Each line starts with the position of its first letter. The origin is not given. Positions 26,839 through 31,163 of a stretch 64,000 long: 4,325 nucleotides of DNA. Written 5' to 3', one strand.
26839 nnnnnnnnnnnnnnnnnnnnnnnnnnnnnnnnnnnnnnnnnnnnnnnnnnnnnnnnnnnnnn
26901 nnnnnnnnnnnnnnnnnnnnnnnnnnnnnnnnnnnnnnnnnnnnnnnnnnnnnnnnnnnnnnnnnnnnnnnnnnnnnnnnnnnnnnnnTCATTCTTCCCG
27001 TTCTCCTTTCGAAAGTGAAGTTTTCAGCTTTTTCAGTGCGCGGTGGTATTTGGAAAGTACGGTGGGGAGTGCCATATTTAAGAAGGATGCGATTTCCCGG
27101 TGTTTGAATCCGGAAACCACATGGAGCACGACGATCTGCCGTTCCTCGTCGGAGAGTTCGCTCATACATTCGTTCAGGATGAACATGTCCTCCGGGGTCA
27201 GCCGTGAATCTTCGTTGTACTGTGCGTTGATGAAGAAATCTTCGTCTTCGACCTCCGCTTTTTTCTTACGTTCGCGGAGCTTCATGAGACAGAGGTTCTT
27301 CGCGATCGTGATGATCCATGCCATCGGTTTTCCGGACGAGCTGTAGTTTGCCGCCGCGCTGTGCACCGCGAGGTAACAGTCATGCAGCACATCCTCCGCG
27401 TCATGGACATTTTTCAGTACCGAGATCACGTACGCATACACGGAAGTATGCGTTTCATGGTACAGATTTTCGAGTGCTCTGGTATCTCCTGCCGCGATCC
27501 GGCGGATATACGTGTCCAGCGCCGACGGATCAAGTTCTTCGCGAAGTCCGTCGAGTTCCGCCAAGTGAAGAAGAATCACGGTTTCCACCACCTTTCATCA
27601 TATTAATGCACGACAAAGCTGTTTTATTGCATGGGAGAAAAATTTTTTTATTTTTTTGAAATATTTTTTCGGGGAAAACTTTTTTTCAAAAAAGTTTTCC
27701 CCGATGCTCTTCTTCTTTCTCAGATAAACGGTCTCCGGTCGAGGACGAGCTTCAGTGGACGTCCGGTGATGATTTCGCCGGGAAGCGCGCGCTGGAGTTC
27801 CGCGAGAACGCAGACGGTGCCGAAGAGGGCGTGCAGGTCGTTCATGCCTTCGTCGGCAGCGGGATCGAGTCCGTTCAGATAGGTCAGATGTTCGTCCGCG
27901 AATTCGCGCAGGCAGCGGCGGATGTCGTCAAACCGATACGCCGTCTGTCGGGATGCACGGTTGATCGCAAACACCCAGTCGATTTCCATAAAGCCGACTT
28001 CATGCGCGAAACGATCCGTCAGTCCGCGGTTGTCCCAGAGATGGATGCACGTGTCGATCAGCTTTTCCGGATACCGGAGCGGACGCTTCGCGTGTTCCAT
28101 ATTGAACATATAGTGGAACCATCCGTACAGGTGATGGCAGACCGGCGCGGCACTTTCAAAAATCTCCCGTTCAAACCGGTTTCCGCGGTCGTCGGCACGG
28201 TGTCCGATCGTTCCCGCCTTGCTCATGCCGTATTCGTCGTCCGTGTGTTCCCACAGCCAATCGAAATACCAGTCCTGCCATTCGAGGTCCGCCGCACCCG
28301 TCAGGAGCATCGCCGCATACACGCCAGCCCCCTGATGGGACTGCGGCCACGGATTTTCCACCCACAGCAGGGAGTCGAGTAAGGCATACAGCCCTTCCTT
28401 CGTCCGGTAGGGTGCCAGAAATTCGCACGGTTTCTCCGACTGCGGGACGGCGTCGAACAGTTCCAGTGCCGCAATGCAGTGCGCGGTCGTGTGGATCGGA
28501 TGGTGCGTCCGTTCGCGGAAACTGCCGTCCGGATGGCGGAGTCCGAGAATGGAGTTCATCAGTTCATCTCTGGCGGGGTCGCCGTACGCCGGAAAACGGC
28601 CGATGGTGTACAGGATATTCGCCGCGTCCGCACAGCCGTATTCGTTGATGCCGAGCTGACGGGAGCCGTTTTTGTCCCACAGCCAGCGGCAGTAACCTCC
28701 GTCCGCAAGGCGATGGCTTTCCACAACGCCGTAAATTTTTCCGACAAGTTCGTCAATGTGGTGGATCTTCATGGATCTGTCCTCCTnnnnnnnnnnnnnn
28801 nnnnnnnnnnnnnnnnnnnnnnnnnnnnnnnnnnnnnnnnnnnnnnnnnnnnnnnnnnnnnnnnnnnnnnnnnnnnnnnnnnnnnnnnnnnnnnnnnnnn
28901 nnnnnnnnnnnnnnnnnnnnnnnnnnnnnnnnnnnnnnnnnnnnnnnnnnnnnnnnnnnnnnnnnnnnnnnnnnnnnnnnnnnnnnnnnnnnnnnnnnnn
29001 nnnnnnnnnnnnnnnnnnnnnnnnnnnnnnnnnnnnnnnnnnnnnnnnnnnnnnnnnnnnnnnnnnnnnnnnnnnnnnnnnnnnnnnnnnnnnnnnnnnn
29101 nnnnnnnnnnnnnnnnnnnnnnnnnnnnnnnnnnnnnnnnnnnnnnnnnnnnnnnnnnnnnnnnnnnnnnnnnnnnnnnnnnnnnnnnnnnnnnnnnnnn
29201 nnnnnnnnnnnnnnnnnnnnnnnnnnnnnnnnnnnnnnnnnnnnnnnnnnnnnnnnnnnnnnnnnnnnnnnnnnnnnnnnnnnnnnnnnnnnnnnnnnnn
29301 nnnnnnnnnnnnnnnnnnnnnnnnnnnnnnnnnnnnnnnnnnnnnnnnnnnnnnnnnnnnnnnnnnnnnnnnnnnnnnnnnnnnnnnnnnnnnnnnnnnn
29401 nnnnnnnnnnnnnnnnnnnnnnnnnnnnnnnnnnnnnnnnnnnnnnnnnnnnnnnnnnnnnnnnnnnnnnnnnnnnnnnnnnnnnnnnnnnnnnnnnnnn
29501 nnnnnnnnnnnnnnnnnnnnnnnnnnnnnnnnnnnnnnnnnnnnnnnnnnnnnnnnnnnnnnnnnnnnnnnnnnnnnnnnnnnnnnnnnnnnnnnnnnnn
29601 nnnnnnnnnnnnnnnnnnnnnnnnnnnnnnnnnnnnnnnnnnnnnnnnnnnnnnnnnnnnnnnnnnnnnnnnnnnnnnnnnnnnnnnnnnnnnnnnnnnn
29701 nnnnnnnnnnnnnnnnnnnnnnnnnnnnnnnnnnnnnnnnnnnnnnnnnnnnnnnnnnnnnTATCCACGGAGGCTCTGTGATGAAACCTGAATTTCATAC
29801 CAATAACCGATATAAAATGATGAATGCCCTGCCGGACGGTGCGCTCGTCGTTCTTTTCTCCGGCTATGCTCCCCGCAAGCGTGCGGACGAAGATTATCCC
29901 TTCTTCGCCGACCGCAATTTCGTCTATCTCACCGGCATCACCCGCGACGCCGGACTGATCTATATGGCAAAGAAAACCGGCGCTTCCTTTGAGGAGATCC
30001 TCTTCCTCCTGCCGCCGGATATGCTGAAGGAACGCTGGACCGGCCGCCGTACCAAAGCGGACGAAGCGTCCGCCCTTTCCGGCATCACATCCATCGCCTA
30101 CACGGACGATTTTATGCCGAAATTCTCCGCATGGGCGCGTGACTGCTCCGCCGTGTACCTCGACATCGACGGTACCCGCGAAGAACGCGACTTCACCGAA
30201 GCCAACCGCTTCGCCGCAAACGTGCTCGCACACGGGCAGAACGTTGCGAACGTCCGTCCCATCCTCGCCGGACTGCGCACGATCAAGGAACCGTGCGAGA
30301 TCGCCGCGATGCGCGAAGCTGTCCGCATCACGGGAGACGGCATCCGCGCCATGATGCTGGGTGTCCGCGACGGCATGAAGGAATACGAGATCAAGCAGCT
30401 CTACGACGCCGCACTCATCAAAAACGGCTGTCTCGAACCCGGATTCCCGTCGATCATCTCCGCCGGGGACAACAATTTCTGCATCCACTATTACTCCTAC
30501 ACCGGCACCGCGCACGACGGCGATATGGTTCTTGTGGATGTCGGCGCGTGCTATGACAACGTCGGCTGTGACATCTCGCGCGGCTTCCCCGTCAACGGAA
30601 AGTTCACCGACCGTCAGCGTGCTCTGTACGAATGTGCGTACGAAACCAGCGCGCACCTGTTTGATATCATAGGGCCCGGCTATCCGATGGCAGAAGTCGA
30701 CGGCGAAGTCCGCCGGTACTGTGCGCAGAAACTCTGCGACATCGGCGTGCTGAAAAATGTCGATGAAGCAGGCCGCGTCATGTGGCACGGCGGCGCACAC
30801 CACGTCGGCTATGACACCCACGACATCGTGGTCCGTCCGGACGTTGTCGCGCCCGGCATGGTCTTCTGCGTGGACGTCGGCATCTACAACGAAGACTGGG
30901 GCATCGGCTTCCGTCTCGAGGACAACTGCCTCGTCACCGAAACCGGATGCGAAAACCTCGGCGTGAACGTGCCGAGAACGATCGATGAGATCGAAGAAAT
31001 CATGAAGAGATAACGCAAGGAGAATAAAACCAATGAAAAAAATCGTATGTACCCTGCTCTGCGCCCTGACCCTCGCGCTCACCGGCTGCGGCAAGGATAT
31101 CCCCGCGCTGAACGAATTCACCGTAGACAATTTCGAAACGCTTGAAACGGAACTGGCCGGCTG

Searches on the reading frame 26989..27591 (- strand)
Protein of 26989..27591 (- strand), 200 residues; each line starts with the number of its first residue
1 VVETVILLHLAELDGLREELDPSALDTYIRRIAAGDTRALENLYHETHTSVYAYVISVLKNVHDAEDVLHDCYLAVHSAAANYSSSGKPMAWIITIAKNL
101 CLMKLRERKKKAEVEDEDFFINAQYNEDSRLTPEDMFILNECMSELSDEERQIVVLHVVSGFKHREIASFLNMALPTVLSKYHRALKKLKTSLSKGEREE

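Call 71: search_protein_families(library=pfam, proteins=[window:26989-27591:-], max_evalue=0.001)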
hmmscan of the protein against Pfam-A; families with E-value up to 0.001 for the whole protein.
window:26989-27591:- (200 aa): 4 families
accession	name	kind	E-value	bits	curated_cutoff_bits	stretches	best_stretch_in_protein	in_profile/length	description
PF08281.18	Sigma70_r4_2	-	1.5e-13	50.6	25.7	1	138-189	3-54/54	Sigma-70, region 4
PF04542.20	Sigma70_r2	-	5.1e-13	49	24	1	43-110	1-70/71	Sigma-70 region 2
PF04545.22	Sigma70_r4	-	2.1e-07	30.8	24.1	1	142-190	1-49/50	Sigma-70, region 4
PF07638.17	Sigma70_ECF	-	7.6e-05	23.1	21.1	0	29-193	8-183/185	ECF sigma factor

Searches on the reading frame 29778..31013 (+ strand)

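Call 68: search_protein_families(library=pfam, proteins=[window:29778-31013:+], max_evalue=0.00001)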
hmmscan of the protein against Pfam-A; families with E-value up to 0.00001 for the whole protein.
window:29778-31013:+ (411 aa): 2 families
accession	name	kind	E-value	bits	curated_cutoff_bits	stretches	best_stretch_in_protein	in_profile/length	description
PF00557.29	Peptidase_M24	-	6.4e-45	153.9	23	1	177-388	2-208/208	Metallopeptidase family M24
PF05195.22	AMP_N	-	6.1e-23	81.3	24.6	1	7-127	1-121/121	Aminopeptidase P, N-terminal domain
